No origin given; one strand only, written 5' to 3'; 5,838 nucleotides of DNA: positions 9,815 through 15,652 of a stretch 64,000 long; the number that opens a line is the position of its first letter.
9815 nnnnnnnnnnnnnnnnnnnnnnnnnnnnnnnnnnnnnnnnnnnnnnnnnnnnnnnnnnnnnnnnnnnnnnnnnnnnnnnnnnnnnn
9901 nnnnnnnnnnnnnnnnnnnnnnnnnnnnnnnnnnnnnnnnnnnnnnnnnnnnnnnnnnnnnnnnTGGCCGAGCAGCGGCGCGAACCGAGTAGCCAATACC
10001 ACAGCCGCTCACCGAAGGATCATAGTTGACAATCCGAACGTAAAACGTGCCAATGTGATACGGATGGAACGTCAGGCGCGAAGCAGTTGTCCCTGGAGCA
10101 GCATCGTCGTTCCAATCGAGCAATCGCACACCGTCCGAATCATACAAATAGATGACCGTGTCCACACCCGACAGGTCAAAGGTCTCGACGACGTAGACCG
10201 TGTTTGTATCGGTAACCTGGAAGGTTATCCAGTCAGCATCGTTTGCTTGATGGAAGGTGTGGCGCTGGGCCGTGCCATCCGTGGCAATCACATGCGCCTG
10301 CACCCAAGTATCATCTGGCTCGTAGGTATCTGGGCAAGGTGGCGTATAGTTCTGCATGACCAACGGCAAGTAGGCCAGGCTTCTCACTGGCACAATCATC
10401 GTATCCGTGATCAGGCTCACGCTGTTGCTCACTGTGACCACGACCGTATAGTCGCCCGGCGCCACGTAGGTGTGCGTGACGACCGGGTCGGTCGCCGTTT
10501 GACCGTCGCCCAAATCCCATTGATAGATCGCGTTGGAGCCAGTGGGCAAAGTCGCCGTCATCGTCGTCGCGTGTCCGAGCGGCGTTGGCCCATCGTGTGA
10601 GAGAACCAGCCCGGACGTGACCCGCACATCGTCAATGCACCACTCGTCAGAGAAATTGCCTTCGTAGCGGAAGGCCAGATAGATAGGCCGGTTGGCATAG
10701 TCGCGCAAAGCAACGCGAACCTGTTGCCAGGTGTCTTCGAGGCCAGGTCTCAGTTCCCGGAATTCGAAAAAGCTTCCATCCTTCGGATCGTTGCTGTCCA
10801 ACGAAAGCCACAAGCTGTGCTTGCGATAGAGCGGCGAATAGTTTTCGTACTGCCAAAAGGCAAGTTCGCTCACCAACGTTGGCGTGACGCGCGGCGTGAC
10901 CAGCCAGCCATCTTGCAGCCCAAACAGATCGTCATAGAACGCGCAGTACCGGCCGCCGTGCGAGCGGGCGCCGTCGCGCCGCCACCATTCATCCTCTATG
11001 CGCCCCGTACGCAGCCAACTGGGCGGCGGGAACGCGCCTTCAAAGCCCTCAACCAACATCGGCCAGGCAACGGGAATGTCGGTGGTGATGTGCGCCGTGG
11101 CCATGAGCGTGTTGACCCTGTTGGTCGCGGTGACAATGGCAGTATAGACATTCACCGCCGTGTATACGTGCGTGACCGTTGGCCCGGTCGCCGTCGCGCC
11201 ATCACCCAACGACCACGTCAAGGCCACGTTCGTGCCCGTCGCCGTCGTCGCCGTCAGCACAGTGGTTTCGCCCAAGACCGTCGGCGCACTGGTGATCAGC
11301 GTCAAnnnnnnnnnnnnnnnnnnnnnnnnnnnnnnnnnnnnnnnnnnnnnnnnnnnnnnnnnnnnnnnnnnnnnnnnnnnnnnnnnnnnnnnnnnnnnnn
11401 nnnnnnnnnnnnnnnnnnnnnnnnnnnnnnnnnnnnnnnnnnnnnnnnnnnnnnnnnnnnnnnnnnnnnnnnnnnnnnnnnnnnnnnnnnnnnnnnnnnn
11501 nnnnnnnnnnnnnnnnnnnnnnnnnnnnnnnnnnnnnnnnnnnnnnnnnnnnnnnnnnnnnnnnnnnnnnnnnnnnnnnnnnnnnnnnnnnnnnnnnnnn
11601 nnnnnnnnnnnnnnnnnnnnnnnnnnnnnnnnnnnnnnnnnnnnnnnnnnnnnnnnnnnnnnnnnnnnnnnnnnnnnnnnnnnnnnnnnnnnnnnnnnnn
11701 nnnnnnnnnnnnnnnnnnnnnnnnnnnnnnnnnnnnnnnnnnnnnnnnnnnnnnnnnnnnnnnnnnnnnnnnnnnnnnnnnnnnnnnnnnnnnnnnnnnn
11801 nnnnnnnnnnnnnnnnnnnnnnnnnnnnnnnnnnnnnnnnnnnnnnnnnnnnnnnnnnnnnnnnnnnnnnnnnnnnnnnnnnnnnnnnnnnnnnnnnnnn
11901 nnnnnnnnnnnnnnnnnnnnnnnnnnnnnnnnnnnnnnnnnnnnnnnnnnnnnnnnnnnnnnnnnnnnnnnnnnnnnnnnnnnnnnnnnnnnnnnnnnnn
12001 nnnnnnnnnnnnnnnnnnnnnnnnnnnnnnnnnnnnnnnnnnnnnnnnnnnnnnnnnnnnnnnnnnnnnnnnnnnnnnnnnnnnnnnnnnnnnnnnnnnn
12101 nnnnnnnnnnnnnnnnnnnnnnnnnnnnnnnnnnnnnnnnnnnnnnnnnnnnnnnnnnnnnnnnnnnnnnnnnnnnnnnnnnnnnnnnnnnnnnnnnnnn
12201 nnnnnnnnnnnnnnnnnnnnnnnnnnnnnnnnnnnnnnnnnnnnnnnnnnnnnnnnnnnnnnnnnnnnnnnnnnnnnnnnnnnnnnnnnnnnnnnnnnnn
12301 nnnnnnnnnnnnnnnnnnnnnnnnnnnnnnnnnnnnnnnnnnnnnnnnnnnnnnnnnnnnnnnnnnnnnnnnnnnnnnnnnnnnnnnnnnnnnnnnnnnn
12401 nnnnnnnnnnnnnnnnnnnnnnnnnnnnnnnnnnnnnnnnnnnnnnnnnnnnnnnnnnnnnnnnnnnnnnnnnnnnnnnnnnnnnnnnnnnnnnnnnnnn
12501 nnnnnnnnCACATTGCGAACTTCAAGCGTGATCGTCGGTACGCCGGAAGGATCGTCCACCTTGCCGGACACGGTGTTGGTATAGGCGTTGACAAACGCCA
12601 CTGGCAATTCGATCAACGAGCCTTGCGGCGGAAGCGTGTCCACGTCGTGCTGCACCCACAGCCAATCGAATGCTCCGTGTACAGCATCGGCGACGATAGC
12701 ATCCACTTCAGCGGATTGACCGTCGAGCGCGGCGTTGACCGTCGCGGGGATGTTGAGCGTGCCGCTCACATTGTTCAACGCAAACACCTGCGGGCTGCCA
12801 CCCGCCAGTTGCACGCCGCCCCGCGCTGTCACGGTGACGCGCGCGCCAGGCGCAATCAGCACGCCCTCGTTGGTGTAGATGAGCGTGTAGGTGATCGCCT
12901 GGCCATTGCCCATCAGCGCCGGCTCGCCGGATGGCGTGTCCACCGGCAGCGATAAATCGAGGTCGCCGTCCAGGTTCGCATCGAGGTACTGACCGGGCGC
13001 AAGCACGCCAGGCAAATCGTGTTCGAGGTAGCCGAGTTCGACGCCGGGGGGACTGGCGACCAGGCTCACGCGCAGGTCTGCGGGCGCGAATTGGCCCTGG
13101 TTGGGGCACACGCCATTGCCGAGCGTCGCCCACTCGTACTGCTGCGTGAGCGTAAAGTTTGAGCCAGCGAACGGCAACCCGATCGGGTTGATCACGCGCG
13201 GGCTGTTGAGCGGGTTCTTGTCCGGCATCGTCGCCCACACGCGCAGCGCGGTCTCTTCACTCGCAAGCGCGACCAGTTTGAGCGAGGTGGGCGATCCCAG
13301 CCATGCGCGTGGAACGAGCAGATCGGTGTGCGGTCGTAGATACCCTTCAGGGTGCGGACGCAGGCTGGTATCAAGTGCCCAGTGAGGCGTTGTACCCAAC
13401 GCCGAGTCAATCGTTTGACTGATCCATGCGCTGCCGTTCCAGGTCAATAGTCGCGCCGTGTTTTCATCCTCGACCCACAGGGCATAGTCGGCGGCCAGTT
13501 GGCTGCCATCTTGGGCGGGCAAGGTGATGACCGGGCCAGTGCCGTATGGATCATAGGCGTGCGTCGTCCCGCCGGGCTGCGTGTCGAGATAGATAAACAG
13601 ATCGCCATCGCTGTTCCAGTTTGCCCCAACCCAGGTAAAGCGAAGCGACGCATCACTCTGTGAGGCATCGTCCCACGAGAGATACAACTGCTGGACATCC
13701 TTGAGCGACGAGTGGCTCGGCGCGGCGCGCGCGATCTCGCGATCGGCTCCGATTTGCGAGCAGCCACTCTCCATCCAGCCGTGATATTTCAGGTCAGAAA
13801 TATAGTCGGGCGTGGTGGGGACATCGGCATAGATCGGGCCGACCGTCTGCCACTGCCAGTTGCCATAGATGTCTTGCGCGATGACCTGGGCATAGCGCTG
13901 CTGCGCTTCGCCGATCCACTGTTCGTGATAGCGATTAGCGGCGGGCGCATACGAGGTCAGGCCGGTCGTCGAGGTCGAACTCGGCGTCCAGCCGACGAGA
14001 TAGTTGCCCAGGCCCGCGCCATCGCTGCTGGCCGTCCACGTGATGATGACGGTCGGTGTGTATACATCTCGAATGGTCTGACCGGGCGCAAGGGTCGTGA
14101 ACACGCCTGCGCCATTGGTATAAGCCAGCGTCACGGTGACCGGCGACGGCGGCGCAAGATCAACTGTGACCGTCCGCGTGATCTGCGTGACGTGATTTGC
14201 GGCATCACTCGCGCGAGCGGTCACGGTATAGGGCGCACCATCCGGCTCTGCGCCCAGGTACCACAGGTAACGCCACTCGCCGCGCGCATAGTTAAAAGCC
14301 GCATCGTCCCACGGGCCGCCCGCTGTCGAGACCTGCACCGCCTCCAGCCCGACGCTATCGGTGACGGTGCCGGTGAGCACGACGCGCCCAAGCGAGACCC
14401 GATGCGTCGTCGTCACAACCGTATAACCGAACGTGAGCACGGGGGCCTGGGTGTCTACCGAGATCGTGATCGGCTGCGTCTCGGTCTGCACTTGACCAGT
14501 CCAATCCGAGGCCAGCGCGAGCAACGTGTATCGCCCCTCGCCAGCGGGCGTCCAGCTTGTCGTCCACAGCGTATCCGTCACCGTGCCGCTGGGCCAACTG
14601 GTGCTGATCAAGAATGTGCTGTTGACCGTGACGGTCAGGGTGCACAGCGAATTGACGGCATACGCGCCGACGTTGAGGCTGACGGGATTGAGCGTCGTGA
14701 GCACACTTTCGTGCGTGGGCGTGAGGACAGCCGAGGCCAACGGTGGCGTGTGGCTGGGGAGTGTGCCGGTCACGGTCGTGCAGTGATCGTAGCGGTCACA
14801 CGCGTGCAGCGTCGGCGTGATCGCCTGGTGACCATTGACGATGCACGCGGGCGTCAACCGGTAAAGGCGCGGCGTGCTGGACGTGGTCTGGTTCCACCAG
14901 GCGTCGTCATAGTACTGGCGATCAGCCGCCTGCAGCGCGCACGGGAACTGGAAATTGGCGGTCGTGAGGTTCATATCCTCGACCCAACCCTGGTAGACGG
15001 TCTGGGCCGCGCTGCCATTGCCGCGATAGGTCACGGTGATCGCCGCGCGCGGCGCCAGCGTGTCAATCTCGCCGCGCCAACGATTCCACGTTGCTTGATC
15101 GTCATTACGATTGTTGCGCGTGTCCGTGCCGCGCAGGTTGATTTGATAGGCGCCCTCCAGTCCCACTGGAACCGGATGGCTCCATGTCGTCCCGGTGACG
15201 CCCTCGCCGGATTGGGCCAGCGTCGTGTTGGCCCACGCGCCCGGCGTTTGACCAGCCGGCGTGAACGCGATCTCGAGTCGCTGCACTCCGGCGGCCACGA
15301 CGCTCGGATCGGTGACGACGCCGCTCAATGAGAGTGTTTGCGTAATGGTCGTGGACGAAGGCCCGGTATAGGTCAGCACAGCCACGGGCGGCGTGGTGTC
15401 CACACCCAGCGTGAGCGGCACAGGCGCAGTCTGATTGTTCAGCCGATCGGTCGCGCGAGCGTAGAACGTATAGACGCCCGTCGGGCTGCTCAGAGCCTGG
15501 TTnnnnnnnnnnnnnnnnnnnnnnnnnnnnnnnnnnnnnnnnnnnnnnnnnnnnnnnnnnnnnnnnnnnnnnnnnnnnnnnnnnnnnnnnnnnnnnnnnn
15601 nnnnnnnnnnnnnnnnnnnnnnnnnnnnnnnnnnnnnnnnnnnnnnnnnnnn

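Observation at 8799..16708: Giant (~2,250-aa) multi-domain surface protein followed by a paralog of its own C-terminal PKD - MAM-like - PKD module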

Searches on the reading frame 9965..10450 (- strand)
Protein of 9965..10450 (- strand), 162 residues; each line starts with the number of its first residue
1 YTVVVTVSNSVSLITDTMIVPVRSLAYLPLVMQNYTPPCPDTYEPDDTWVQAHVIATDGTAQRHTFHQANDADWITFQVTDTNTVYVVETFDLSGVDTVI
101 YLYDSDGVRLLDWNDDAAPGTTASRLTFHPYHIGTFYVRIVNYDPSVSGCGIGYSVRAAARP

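Call 50: search_protein_families(library=pfam, proteins=[window:9965-10372:-], max_evalue=0.1)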
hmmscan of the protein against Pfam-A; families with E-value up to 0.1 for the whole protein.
window:9965-10372:- (136 aa): 1 family
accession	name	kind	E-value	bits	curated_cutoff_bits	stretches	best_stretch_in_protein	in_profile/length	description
PF04151.21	PPC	-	7.9e-05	23.9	25.9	1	45-114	1-68/70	Bacterial pre-peptidase C-terminal domain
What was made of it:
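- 9965..10342 (-): C-terminal PPC-like domain with two conserved Cys (YTPPC...GC). Pfam PPC at 23.9 bits against a cut-off of 25.9, E 7.9e-5 (call 50).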

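Call 68: search_protein_families(library=ncbifam, proteins=[window:9965-10450:-], max_evalue=10)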
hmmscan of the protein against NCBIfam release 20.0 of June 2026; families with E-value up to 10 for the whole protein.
seq(162 aa): 1 family
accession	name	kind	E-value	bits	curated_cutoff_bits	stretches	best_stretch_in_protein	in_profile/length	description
NF038127.1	FDP_fam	subfamily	5.7e-06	26.8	29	1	64-145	10-110/150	DVUA0089 family protein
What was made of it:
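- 9965..10342 (-): NF038127 at 26.8 against 29 (call 68).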

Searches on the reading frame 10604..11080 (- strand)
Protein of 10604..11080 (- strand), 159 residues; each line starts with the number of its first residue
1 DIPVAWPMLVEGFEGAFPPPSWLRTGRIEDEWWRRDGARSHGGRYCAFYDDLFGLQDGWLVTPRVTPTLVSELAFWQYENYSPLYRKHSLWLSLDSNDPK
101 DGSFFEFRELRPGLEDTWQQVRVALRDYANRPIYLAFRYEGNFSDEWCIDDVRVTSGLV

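Call 7: search_protein_families(library=pfam, proteins=[window:10604-11080:-], max_evalue=10)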
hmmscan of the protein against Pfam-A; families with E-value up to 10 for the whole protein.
seq(159 aa): 1 family
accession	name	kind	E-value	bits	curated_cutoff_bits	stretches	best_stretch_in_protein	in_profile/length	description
PF00629.30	MAM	-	0.033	14.5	26.4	1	22-156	21-154/158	MAM domain, meprin/A5/mu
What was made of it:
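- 10619..11056 (-): Giant cassette, choice-of-anchor J domain (MAM/cleaved-adhesin-like jelly roll). Pfam MAM only 14.5 bits (call 7).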

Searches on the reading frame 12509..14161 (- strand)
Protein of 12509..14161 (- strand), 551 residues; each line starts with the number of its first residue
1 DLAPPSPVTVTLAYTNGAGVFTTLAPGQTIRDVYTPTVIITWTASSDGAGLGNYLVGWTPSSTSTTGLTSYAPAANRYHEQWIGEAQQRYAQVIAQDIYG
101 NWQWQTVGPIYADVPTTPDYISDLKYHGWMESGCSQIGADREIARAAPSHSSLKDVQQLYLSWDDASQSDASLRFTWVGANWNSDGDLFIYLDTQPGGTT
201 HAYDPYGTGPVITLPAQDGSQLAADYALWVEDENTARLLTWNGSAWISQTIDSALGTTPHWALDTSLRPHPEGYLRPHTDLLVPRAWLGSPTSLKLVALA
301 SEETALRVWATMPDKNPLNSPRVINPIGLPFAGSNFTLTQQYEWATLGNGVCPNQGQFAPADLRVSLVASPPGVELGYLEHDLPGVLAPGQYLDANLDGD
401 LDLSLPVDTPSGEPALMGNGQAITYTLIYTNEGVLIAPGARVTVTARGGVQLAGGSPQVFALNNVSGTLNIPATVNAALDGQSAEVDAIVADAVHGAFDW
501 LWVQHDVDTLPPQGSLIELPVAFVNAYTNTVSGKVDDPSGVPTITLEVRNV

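Call 50: search_protein_families(library=pfam, proteins=[window:12509-14161:-], max_evalue=0.1)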
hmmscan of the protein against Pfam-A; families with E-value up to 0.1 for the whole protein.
window:12509-14161:- (551 aa): 0 families

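Call 69: predict_structure(alignment_id=A3)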
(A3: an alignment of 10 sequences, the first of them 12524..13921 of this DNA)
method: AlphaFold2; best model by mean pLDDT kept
length: 466 residues; sequences in the alignment: 10
mean_pLDDT: 52.6   pTM: 0.40
mean pLDDT of the five models: 52.6, 50.5, 49.8, 47.5, 46.7
residues with pLDDT >= 90: 13; 70-90: 110; 50-70: 111; < 50: 232
segments of 3 or more residues with pLDDT < 50: 1-78, 99-106, 172-179, 182-196, 221-281, 297-333, 439-445, 447-452, 460-466
pLDDT, mean of each block of 10 residues (from residue 1): 27 33 33 27 27 28 31 40 58 62 51 76 64 60 79 72 81 47 46 50 75 64 44 36 24 24 27 31 64 50 32 30 32 62 82 62 85 90 80 84 75 64 69 53 43 50 44
secondary structure, 60 per line:
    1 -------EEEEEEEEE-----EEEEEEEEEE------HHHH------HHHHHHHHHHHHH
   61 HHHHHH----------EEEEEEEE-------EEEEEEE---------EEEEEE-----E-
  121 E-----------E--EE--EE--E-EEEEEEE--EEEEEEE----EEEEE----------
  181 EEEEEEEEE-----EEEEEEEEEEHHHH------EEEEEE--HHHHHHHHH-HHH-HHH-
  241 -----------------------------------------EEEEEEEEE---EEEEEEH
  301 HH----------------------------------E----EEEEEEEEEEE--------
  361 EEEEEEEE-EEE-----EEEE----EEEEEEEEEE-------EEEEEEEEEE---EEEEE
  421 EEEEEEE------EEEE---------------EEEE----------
elements in order: E8-16 E22-31 H38-41 H48-66 E77-84 E92-98 E108-113 E146-152 E155-161 E166-170 E181-189 E195-204 H205-208 E215-220 H223-231 E282-290 E294-299 E342-352 E361-368 E370-372 E378-381 E386-395 E403-412 E416-427 E434-437 E453-456
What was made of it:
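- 11675..16111 (-): Array of Ig-like beta-sandwich domains (Big_7/Big_13 at 15737-16009, Big_3_3 at 12299-12454) with eight VDxxPP boundaries. It encloses a conserved ~420-aa region (12659-13921) with no Pfam match. The AF2 model of the no-Pfam region was poor (pLDDT 52.6, call 69).
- Tried and rejected: AF2 model of the conserved no-Pfam central region (residues 930-1395) was poor, with pLDDT 52.6, so I ran no fold search on it (call 69).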

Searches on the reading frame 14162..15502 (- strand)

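Call 50: search_protein_families(library=pfam, proteins=[window:14162-15502:-], max_evalue=0.1)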
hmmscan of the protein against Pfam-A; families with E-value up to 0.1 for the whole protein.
window:14162-15502:- (447 aa): 3 families
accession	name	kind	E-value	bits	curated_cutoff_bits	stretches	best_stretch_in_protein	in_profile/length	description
PF13750.12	Big_3_3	-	3.7e-07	30.4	27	2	321-442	13-141/157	Bacterial Ig-like domain (group 3)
PF19077.6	Big_13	-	8.4e-05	23.4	27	0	304-351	55-102/102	Bacterial Ig-like domain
PF07495.19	Y_Y_Y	-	0.0009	19.5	26.6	0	7-26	36-55/65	Y_Y_Y domain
